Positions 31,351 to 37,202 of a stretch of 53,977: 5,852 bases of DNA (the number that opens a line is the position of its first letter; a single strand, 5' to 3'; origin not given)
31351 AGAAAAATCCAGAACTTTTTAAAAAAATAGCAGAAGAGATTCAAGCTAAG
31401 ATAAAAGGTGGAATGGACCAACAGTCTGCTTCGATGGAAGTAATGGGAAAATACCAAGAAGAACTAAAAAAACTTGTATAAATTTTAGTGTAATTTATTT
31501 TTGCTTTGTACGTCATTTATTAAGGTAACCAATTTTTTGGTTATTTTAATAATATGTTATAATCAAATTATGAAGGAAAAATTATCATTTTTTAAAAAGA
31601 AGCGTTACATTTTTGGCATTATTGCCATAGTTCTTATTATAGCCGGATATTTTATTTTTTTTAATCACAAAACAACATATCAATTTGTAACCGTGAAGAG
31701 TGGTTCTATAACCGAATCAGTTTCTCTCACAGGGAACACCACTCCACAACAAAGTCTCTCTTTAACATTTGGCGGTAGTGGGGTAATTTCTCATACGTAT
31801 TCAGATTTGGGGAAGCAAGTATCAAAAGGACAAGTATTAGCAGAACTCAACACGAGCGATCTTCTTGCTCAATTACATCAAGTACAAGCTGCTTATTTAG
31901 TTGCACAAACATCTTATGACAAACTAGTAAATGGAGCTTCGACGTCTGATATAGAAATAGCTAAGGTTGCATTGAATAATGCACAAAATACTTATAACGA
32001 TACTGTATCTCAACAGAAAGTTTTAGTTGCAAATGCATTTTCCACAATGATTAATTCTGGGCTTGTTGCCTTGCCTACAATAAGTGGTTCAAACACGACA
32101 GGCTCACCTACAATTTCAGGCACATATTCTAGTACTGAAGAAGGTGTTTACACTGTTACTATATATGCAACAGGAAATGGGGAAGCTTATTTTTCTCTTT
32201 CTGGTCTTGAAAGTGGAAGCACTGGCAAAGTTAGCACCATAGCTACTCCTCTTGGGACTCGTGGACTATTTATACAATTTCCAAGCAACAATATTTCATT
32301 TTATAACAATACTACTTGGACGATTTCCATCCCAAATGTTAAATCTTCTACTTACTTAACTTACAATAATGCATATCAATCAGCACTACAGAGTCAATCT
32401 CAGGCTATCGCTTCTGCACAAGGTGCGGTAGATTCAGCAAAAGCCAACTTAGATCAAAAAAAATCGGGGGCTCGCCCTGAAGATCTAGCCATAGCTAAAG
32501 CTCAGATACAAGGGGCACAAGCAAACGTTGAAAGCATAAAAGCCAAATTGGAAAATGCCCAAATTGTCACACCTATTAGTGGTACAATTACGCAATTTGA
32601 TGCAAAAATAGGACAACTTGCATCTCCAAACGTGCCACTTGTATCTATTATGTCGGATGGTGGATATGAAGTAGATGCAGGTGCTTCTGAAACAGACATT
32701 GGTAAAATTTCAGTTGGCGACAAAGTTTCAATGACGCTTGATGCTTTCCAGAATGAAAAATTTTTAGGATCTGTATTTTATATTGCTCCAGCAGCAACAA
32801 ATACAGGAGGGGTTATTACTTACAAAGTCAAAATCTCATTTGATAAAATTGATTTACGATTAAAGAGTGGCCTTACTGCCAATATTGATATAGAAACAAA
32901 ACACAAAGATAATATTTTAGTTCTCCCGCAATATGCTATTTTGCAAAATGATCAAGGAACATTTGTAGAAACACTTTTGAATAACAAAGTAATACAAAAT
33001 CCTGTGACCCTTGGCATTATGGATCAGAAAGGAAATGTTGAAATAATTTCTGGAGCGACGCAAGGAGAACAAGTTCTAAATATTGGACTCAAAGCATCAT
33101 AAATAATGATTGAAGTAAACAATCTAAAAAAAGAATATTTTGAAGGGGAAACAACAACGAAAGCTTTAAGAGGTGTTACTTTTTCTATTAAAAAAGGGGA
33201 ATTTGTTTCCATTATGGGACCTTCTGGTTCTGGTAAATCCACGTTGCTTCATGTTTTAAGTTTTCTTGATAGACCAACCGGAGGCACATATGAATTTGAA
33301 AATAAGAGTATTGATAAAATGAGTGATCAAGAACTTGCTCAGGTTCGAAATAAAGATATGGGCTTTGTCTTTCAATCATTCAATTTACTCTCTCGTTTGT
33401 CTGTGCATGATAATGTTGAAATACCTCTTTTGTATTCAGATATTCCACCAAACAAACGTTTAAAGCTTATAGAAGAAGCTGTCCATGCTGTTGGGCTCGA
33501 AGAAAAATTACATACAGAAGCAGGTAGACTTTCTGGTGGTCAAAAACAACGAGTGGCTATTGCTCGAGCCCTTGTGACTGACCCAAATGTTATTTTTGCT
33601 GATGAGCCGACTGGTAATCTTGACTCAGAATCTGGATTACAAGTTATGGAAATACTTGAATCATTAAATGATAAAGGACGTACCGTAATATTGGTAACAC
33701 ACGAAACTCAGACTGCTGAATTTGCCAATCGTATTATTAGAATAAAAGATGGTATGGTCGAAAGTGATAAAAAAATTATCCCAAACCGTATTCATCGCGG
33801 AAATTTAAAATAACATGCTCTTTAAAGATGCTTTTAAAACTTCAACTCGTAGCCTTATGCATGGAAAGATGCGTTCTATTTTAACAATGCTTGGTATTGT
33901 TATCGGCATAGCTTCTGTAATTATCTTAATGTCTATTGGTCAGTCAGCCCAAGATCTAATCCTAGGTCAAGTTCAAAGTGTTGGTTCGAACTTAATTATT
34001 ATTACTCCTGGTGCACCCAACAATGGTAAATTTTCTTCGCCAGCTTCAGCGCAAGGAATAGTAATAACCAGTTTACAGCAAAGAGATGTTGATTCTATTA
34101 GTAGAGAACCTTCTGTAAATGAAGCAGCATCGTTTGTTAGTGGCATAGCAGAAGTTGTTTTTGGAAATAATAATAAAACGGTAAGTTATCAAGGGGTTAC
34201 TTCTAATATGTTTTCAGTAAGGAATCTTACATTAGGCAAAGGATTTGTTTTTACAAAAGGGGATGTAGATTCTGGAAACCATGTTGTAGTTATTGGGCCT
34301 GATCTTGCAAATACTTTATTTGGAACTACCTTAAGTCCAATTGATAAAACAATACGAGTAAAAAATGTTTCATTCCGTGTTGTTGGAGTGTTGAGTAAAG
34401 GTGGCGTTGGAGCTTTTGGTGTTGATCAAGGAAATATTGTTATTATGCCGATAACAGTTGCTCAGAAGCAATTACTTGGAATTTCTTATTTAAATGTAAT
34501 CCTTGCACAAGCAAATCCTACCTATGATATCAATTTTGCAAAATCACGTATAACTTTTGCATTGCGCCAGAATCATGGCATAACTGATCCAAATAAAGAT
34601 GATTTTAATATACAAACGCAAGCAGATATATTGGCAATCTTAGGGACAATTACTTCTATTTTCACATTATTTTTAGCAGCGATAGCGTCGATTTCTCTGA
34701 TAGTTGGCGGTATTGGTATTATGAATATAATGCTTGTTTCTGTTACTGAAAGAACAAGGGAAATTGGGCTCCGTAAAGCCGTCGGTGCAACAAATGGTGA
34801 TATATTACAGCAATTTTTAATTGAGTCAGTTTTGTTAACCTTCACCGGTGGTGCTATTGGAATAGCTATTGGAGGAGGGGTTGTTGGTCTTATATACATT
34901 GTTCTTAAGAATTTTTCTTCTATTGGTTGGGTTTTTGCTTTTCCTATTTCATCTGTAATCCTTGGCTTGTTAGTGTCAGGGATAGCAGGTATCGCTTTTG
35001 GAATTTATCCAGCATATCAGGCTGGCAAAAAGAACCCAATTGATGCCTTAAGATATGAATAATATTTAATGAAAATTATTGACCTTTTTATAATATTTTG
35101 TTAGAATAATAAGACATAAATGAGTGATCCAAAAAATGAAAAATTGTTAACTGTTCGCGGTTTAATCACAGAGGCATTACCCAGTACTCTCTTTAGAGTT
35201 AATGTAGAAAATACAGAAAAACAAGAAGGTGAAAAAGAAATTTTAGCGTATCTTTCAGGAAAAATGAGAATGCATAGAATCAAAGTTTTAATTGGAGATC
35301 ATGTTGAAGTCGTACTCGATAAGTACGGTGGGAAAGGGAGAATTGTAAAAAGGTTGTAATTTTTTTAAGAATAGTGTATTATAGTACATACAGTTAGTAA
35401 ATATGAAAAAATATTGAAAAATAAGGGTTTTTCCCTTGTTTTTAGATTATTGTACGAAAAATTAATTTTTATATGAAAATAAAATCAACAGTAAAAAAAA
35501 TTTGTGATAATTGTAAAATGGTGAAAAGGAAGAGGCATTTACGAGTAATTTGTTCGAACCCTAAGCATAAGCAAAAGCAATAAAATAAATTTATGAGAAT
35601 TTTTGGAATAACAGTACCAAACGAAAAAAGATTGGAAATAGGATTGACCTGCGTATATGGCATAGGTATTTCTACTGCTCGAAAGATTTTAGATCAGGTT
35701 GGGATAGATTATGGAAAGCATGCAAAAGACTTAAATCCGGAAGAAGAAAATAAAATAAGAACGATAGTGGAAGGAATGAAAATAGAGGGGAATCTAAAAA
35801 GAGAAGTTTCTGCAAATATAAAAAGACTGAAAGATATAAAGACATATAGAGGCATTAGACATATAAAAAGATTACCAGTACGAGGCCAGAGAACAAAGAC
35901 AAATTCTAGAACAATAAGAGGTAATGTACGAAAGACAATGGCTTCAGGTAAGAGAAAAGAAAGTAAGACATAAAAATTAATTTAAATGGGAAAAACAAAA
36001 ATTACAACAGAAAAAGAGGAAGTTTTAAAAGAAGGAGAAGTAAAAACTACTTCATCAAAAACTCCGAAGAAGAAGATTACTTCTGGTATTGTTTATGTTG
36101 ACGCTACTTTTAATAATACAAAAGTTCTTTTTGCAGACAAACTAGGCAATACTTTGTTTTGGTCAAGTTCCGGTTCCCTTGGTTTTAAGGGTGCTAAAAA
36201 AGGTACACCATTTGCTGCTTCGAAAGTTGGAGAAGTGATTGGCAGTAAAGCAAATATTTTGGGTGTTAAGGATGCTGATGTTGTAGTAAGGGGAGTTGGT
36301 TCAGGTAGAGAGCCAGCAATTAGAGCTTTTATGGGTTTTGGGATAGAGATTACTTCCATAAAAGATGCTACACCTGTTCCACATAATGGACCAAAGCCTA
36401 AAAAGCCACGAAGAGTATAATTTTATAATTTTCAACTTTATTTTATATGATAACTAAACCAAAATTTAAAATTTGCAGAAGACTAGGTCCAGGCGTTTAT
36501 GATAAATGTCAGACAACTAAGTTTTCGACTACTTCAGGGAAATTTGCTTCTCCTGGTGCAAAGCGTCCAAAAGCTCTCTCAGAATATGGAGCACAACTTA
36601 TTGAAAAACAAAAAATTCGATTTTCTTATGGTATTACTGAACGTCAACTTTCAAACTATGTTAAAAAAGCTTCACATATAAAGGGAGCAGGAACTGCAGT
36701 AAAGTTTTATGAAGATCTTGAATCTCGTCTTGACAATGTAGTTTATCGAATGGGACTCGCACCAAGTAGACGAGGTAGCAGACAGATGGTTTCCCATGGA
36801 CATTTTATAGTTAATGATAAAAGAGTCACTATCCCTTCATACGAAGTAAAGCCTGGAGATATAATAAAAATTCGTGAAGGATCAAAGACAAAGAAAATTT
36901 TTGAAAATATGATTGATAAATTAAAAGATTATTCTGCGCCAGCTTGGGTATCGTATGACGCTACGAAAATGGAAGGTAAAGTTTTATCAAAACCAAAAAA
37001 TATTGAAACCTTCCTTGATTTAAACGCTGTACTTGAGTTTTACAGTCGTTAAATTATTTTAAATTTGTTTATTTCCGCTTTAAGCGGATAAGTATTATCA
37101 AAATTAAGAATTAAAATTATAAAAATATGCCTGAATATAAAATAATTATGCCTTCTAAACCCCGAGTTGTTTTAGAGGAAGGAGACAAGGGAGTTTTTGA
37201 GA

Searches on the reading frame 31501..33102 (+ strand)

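Call 7: search_protein_families(library=pfam, proteins=[window:31501-33102:+])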
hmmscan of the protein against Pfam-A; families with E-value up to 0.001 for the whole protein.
window:31501-33102:+ (533 aa): 2 families
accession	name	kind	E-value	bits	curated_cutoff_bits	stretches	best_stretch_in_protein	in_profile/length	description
PF16576.10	HlyD_D23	-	1.1e-19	71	30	1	280-460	51-214/214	Barrel-sandwich domain of CusB or HlyD membrane-fusion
PF13437.12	HlyD_3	-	1.3e-14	55.3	22.2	1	355-448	2-96/106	HlyD family secretion protein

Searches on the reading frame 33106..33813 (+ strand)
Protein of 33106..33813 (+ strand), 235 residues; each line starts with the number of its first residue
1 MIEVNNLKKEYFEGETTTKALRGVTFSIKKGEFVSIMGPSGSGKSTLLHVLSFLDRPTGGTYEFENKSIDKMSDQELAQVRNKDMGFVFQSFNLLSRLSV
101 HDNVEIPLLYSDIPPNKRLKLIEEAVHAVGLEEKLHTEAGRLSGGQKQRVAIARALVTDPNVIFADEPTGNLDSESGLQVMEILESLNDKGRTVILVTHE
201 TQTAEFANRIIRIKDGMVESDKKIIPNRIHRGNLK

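Call 7: search_protein_families(library=pfam, proteins=[window:33106-33813:+])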
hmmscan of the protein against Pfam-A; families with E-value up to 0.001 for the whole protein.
window:33106-33813:+ (235 aa): 4 families
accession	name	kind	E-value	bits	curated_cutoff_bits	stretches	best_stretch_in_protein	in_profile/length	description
PF00005.33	ABC_tran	-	4.2e-34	118.5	25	1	21-169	1-136/137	ABC transporter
PF02463.25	SMC_N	-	1.4e-07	31.6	40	1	31-214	24-212/220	RecF/RecN/SMC N terminal domain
PF13304.12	AAA_21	-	2.3e-06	28.3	27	0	34-73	2-58/304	AAA domain, putative AbiEii toxin, Type IV TA system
PF13555.12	AAA_29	-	0.00011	22.4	27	1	23-51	14-42/61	P-loop containing region of AAA domain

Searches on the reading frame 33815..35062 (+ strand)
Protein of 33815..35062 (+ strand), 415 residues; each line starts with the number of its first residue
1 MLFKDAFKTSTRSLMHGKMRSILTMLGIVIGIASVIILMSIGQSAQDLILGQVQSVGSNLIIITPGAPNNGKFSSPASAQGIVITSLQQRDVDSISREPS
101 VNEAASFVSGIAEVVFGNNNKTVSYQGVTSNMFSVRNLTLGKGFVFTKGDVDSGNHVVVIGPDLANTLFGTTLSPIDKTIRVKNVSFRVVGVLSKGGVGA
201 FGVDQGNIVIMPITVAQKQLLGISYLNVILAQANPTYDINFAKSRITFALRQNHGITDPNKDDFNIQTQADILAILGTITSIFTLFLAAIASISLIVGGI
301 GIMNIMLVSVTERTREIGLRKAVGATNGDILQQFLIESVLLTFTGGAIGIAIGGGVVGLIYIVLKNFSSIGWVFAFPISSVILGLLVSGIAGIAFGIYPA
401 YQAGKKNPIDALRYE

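Call 7: search_protein_families(library=pfam, proteins=[window:33815-35062:+])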
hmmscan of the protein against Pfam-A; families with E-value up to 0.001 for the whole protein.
window:33815-35062:+ (415 aa): 2 families
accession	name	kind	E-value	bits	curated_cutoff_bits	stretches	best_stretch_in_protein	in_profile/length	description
PF12704.14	MacB_PCD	-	9.6e-42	144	27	1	21-246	1-204/207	MacB-like periplasmic core domain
PF02687.27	FtsX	-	4.8e-20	72.3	25.5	1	289-408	2-120/120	FtsX-like permease C-terminal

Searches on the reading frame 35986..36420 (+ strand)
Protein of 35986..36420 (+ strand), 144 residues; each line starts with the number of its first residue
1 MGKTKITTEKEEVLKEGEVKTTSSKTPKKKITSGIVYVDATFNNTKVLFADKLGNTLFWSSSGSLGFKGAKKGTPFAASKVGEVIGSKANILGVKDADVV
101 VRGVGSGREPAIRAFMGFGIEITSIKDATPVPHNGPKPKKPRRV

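Call 7: search_protein_families(library=pfam, proteins=[window:35986-36420:+])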
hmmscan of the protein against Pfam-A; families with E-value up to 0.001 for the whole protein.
window:35986-36420:+ (144 aa): 1 family
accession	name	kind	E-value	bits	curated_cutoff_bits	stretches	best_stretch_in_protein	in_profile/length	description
PF00411.24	Ribosomal_S11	-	7.3e-32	110.5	25.1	1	34-143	1-110/110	Ribosomal protein S11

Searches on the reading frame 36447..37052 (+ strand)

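Call 7: search_protein_families(library=pfam, proteins=[window:36447-37052:+])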
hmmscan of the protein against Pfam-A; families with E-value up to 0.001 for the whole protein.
window:36447-37052:+ (201 aa): 3 families
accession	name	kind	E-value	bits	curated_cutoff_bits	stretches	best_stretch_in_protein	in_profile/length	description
PF01479.30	S4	-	4.5e-20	71.6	22.8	1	94-140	2-48/48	S4 domain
PF00163.24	Ribosomal_S4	-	2.5e-15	57.4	23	1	3-87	3-90/95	Ribosomal protein S4/S9 N-terminal domain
PF22421.1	SYY_C-terminal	-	0.00043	20.6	27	1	93-140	19-66/83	Tyrosine--tRNA ligase SYY-like C-terminal domain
